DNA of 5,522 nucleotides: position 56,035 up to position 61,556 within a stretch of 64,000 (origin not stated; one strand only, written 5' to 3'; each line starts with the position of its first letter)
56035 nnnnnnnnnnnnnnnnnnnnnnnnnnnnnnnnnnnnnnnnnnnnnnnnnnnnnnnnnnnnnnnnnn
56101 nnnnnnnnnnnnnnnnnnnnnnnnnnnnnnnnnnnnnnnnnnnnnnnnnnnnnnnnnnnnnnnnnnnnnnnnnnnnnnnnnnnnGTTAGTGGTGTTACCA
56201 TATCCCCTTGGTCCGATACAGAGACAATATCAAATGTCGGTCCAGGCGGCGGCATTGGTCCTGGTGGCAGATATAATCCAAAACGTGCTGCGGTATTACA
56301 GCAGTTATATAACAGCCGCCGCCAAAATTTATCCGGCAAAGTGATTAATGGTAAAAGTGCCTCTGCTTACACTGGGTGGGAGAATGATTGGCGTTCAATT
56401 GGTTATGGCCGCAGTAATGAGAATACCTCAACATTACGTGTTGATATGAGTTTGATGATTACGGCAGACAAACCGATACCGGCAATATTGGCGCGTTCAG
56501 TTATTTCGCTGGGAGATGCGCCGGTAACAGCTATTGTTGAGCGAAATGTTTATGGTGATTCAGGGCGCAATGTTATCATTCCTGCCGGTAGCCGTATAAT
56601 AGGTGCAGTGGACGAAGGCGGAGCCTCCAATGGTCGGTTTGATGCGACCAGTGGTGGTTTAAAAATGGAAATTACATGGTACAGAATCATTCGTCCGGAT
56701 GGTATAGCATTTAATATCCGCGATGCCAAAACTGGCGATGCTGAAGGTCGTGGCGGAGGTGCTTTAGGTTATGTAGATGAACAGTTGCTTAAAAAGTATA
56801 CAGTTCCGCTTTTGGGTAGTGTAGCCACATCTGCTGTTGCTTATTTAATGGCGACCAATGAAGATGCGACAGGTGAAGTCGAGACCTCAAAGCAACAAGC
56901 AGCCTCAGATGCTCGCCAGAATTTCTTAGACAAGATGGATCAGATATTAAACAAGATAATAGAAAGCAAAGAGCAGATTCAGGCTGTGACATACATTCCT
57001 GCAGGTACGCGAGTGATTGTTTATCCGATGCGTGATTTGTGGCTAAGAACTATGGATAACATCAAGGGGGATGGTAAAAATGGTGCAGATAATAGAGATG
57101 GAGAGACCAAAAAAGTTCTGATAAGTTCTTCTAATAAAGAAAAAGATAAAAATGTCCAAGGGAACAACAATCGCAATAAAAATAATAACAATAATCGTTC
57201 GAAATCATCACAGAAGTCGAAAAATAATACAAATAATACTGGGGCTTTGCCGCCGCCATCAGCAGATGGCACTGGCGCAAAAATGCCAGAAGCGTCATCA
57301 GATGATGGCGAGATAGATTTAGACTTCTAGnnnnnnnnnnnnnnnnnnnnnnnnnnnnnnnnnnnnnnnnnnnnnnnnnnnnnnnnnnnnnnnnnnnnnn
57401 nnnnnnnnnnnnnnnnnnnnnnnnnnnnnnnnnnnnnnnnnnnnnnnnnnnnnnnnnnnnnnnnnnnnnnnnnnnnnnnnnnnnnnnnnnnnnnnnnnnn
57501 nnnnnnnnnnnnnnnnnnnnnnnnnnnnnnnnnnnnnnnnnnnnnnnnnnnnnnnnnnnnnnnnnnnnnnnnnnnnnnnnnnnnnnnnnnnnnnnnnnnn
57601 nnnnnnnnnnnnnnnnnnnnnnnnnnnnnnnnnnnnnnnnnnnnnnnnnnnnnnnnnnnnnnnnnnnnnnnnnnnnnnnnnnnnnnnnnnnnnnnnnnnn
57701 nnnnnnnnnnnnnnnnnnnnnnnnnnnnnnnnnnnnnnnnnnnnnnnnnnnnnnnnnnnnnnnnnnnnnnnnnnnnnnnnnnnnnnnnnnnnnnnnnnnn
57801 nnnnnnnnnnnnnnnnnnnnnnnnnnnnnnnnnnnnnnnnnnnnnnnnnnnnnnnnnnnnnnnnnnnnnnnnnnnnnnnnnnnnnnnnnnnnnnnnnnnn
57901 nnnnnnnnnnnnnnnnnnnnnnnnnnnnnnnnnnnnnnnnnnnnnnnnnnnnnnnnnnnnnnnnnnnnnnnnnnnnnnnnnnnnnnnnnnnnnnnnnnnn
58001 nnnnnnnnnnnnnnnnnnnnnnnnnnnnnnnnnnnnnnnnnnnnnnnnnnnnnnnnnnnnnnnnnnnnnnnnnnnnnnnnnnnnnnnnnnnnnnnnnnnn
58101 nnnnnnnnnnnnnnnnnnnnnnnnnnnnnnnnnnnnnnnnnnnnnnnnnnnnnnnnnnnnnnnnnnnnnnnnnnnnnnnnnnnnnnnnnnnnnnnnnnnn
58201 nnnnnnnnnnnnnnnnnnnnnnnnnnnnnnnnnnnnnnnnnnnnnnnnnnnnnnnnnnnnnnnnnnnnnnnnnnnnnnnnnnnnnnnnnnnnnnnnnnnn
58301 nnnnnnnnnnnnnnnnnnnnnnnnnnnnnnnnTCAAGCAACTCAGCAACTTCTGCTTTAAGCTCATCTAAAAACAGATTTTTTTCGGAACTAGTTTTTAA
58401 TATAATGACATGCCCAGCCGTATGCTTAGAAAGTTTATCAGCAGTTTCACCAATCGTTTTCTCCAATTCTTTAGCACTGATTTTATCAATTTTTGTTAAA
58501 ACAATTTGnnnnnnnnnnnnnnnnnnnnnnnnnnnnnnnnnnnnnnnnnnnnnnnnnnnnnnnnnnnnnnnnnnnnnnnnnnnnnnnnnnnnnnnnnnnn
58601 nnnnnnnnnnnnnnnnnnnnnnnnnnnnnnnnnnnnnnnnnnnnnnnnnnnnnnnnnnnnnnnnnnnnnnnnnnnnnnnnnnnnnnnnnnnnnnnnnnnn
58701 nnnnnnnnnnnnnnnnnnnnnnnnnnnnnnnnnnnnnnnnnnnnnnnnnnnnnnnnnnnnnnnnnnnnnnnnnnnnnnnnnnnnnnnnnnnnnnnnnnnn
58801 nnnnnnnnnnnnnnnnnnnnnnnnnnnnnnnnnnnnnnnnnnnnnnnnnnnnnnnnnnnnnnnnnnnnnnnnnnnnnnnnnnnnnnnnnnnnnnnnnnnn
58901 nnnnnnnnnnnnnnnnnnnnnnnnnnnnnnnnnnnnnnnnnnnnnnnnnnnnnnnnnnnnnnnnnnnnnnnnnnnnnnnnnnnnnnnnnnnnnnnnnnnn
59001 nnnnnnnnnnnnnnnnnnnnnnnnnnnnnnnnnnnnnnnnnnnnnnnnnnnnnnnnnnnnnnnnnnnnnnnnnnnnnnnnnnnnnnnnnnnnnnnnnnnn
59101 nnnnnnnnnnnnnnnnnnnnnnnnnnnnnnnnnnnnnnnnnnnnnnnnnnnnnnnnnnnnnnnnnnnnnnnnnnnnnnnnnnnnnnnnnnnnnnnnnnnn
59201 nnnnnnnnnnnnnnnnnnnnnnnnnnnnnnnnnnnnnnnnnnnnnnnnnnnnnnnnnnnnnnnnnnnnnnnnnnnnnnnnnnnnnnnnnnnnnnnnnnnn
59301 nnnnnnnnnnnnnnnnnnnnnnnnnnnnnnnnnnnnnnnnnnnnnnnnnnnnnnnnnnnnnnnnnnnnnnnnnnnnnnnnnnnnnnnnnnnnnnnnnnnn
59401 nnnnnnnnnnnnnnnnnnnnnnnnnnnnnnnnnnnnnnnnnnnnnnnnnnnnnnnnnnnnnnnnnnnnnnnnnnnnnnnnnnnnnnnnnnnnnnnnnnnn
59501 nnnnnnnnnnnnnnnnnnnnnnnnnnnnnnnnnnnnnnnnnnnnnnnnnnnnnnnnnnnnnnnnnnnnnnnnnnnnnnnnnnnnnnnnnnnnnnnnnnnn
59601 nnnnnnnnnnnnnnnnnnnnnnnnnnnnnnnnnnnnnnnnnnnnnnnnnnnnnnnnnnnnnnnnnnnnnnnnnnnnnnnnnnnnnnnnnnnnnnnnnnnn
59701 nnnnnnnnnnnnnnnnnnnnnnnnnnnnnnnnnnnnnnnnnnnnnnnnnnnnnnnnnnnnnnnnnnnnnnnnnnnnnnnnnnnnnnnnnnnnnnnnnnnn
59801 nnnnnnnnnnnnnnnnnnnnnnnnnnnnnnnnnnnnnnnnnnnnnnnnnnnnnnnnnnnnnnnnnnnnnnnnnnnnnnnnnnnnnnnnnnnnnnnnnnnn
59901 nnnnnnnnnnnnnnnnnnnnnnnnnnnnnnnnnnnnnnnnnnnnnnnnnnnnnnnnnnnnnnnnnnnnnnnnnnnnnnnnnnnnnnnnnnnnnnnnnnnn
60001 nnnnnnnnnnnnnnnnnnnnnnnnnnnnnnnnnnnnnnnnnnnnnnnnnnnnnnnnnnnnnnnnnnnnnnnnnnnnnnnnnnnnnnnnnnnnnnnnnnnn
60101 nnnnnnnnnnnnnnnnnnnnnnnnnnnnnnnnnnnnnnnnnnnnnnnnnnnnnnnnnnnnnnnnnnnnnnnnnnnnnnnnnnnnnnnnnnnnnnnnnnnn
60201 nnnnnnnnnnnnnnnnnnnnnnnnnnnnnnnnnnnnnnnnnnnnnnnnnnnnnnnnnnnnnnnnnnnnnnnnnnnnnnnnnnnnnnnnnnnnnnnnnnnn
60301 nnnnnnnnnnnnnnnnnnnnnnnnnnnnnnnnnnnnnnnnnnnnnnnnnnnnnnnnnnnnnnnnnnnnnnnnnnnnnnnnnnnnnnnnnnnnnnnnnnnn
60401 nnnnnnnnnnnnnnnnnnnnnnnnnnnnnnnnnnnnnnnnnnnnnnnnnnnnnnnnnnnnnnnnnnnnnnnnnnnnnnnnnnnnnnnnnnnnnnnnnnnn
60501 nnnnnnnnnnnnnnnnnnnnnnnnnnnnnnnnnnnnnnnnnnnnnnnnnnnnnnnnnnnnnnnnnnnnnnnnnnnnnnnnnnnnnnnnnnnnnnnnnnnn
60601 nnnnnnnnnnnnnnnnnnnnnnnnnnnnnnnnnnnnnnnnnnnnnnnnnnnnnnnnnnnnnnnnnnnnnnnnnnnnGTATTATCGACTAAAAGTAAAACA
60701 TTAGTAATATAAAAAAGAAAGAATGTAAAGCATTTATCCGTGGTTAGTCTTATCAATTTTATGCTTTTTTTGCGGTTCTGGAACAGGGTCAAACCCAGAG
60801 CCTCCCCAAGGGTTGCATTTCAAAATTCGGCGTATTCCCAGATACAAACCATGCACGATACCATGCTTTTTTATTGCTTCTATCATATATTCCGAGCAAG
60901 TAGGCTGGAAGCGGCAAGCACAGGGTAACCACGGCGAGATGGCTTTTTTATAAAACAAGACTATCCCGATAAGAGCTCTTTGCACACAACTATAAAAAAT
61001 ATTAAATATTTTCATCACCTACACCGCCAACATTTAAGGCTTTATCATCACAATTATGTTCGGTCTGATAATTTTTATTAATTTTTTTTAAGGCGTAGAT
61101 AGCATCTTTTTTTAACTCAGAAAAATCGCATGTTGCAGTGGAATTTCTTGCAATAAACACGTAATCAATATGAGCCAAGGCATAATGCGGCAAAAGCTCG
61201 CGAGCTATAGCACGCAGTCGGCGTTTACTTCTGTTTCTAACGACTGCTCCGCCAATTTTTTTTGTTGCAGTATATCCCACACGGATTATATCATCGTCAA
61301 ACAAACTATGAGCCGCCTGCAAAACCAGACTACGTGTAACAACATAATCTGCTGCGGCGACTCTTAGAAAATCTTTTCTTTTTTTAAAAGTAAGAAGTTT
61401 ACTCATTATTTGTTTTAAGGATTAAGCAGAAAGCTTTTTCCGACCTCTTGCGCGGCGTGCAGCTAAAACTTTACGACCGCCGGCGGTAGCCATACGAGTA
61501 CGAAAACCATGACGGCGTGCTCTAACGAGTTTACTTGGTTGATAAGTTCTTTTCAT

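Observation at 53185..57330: The VirB10 homolog carries ~850 aa of the same repeat ahead of its barrel domain, a CagY-like architecture with an unrelated repeat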

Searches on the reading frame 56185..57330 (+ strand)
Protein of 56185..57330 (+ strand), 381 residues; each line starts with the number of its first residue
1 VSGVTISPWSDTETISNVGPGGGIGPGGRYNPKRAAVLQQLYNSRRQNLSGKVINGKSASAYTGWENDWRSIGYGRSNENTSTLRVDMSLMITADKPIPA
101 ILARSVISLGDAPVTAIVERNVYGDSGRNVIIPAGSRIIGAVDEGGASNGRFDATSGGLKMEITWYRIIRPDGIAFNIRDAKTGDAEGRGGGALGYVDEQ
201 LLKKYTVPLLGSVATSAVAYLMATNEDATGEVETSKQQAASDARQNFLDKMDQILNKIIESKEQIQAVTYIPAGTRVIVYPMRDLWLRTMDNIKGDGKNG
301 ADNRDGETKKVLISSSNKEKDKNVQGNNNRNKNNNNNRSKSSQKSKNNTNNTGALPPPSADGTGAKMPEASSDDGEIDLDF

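Call 12: find_homologous_proteins(query=window:56185-57330:+, max_evalue=0.00001)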
Query window:56185-57330:+ (381 aa): 66 proteins with E <= 0.00001 among 8000 candidates.
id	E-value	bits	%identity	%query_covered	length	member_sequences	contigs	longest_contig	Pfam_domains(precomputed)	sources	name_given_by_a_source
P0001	2.6e-144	499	63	96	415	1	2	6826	PF03743.20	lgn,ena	-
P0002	2.4e-129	450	56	100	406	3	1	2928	PF03743.20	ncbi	-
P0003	5.1e-127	442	56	100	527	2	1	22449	PF03743.20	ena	-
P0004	3.6e-126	439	57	99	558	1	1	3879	PF03743.20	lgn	-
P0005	3.6e-126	439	57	99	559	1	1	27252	PF03743.20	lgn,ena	-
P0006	2.7e-125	436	55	99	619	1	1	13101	PF03743.20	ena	-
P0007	3.1e-124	433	56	99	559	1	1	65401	PF03743.20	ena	-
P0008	6.6e-124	432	57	99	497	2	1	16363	PF03743.20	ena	-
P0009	9.8e-124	431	56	99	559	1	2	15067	PF03743.20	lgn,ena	-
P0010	7.2e-123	428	56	99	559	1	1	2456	PF03743.20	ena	-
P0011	4.6e-122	426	64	80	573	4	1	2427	PF03743.20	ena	-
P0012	2.4e-110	387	66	72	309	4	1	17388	PF03743.20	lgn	-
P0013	1.9e-103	364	56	85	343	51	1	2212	PF03743.20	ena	-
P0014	1.9e-102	361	68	65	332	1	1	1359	PF21785.4,PF03743.20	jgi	jgi:hypothetical protein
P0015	3.7e-85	304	50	72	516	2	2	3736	PF03743.20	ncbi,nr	ncbi:MAG: TrbI/VirB10 family protein, partial [Alphaproteobacteria bacterium]|nr:TrbI/VirB10 family 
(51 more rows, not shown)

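Call 15: find_encoding_contigs(protein=P0007, flank=10000, max_places=3)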
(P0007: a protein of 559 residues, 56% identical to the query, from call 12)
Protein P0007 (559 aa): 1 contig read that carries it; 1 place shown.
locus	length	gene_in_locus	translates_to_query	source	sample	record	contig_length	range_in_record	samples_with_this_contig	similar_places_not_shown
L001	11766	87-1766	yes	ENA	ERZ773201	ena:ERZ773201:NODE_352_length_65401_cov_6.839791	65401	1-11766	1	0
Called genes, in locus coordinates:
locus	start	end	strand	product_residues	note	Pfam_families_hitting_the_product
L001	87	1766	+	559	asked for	PF03743:TrbI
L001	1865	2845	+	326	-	PF00437:T2SSE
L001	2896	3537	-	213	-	PF03193:RsgA_GTPase (weak), PF00009:GTP_EFTU (faint), PF00350:Dynamin_N (faint), PF01926:MMR_HSR1, PF02421:FeoB_N (weak)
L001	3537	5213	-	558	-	PF14849:YidC_periplas, PF02096:60KD_IMP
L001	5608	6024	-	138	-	PF00825:Ribonuclease_P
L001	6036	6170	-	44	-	PF00468:Ribosomal_L34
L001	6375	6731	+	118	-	-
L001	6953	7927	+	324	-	PF01210:NAD_Gly3P_dh_N, PF07479:NAD_Gly3P_dh_C, PF20618:GPD_NAD_C_bact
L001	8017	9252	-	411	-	PF02463:SMC_N, PF13175:AAA_15, PF13476:AAA_23, PF13304:AAA_21 (faint)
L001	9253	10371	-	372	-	PF00712:DNA_pol3_beta, PF02767:DNA_pol3_beta_2, PF02768:DNA_pol3_beta_3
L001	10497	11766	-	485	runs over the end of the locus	PF11638:DnaA_N, PF00308:Bac_DnaA, PF22688:Hda_lid (faint), PF08299:Bac_DnaA_C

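Call 17: find_related_loci(query=A1, collection=genome_contigs, flank=10000)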
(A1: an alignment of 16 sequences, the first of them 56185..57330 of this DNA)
Query A1 (381 aa) in genome_contigs; peptide patterns used: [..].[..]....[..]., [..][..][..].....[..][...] (x = any residue, [..] = any of these).
353 stretches matched a pattern; 317 encode a relative of the query (tblastn E <= 1e-3); the best 80 are kept; 80 distinct loci.
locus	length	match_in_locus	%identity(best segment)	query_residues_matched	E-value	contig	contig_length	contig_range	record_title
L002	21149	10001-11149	74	1-381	7e-168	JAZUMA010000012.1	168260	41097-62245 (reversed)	MAG: Alphaproteobacteria bacterium isolate T1900044899_TS20190365.MAGScoT_cleanbin_000002 SGB_3291_k141_1228640, whole g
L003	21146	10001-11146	68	4-381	5e-145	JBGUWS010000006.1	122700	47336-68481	MAG: Alphaproteobacteria bacterium isolate ruminal_MAG_71 ruminal_MAG_71_contig_0006, whole genome shotgun sequence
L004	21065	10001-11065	65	3-368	4e-137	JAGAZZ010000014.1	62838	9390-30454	MAG: Alphaproteobacteria bacterium isolate RGIG8928 Water_deer_Rectum-1__c122903, whole genome shotgun sequence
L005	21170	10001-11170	59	1-379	5e-134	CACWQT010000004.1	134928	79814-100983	MAG: uncultured Rhodospirillales bacterium isolate RUG10829 genome assembly, contig: RUG10829_asm_4, whole genome shotgu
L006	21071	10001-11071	63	3-368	8e-134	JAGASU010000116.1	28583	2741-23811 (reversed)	MAG: Alphaproteobacteria bacterium isolate RGIG8741 Water_deer_Colon-4__c315469, whole genome shotgun sequence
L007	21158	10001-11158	58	3-381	6e-131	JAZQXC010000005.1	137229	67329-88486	MAG: Alphaproteobacteria bacterium isolate T1900045163_TC20190157.MAGScoT_cleanbin_000004 SGB_5097_k141_2995710, whole g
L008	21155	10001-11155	55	3-379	1e-130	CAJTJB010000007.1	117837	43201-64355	MAG TPA_asm: uncultured Alphaproteobacteria bacterium isolate MGBC103325 genome assembly, contig: MGBC103325.7, whole ge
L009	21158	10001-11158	58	3-381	9e-129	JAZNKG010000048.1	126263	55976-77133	MAG: Alphaproteobacteria bacterium isolate T1900044677_TS20190143.MAGScoT_cleanbin_000004 SGB_1643_k141_1987116, whole g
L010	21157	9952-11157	56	2-381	4e-128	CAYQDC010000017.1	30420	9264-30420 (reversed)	MAG TPA_asm: uncultured Acetobacter sp. isolate SRP141132_co3_78 genome assembly, contig: NODE_979_length_30420_cov_6.94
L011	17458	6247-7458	57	2-381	2e-127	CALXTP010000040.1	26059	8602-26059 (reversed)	MAG: uncultured Alphaproteobacteria bacterium isolate E19__bin231 genome assembly, contig: E19__k127_1990789, whole geno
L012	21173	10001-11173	56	2-381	9e-127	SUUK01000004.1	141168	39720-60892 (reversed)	MAG: Alphaproteobacteria bacterium isolate SIG44 NODE_574_length_141168_cov_4.578789, whole genome shotgun sequence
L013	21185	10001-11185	56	2-379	6e-126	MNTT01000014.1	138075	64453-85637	MAG: Acetobacter sp. 46_36 Ley3_66761_scaffold_136, whole genome shotgun sequence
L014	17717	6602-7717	56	2-368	2e-125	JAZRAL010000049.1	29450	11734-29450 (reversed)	MAG: Alphaproteobacteria bacterium isolate T1900045142_TC20190136.MAGScoT_cleanbin_000007 SGB_4923_k141_2017792, whole g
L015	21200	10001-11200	57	2-381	2e-125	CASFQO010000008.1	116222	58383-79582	uncultured Alphaproteobacteria bacterium isolate SI.O44.metabat-bins.180 genome assembly, contig: SI.O44.metabat-bins.18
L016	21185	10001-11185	56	2-379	2e-125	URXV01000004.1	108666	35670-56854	uncultured Rickettsiales bacterium isolate UMGS1453 genome assembly, contig: NODE_30_length_108666_cov_8.602315, whole g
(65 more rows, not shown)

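Call 29: search_solved_structures(query=window:56185-57330:+, max_evalue=0.001, show_alignments=2)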
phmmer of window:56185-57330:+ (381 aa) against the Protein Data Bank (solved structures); distinct sequences matched with E-value up to 0.001: 2.
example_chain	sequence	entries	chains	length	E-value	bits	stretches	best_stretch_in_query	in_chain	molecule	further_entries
2bhv_A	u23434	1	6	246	1.1e-18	70.6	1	88-287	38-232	COMB10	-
7o3j_A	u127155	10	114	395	1.5e-05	27.5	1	88-206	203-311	TrwE protein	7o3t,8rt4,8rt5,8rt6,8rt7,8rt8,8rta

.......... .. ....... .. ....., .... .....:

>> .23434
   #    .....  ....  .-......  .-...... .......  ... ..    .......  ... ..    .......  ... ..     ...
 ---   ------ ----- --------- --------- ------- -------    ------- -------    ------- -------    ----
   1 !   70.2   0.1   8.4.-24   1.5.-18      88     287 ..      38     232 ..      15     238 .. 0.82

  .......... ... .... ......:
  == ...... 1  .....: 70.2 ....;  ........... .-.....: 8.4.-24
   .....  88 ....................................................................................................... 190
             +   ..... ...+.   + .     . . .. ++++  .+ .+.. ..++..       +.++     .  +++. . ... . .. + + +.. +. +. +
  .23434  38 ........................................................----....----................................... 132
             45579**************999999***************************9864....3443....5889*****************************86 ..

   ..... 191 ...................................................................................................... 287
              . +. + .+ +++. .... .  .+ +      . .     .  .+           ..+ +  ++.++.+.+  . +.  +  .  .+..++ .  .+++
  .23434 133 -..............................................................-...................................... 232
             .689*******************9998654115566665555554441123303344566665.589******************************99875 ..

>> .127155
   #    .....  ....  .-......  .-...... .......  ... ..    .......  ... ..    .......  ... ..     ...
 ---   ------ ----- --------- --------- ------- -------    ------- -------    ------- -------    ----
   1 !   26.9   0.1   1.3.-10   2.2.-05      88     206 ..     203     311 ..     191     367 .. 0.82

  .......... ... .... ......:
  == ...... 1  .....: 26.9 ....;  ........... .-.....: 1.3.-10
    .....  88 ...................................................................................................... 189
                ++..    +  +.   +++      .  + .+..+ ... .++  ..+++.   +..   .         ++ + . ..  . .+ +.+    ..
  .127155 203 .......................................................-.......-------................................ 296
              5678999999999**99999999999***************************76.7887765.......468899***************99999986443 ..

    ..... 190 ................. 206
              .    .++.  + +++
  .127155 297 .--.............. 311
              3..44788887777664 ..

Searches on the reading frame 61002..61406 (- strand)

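Call 37: search_protein_families(library=pfam, proteins=[window:61002-61406:-], max_evalue=0.00001)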
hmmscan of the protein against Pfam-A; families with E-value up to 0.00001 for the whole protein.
window:61002-61406:- (134 aa): 1 family
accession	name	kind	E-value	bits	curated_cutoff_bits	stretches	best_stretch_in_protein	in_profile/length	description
PF00825.24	Ribonuclease_P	-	8.7e-21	74.5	22.3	1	1-109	1-108/109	Ribonuclease P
